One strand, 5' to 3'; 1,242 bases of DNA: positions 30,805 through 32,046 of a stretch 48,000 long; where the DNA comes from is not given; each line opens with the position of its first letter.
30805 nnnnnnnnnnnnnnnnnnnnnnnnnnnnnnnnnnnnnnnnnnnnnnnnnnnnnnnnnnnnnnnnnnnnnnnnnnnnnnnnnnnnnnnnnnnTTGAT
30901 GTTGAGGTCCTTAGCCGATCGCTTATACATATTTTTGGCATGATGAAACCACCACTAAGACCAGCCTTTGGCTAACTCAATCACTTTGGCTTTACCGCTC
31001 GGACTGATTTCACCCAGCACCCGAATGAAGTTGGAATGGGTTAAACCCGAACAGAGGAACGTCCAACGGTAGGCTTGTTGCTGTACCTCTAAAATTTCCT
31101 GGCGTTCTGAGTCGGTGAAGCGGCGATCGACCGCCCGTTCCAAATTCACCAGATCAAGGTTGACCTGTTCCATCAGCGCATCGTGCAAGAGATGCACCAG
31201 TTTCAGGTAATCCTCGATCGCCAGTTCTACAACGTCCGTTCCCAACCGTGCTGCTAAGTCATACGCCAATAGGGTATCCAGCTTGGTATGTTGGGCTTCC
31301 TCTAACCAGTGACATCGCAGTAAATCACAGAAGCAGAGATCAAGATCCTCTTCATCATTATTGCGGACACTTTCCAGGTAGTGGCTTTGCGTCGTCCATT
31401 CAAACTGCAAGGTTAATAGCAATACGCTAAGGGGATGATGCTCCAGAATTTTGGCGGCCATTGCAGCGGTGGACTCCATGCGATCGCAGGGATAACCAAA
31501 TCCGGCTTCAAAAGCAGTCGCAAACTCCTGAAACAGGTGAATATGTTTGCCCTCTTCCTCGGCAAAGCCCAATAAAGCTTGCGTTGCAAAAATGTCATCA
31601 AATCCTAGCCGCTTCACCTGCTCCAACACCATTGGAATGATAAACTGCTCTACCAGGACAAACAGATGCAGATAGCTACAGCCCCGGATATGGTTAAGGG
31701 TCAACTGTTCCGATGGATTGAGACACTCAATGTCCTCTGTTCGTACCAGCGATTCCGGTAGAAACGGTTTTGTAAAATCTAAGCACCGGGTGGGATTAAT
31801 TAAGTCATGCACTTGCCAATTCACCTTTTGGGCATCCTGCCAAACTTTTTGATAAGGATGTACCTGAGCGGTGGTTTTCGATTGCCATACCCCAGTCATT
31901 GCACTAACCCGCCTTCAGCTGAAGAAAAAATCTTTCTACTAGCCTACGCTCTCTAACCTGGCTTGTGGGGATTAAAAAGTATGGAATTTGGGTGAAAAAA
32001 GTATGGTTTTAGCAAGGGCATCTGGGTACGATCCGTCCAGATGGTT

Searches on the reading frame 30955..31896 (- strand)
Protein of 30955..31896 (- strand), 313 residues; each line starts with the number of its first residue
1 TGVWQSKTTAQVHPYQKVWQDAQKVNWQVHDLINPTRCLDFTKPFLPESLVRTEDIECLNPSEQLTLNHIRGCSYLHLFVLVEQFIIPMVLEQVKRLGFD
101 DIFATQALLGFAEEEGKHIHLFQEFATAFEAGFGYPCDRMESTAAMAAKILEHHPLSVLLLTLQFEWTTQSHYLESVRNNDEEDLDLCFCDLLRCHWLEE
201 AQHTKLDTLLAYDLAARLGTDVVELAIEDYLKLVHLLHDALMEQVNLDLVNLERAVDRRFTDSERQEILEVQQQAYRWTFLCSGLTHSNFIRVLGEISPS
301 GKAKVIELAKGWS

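Call 58: search_protein_families(library=pfam, proteins=[window:30955-31896:-], max_evalue=0.0001)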
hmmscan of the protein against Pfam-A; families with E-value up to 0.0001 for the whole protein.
window:30955-31896:- (313 aa): 2 families
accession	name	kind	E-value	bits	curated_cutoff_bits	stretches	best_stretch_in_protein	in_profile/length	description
PF11583.14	AurF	-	2.5e-06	27.3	29.6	1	49-219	49-215/282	P-aminobenzoate N-oxygenase AurF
PF10118.14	Metal_hydrol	-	4.2e-05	23.8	33.2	1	79-247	35-199/247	Predicted metal-dependent hydrolase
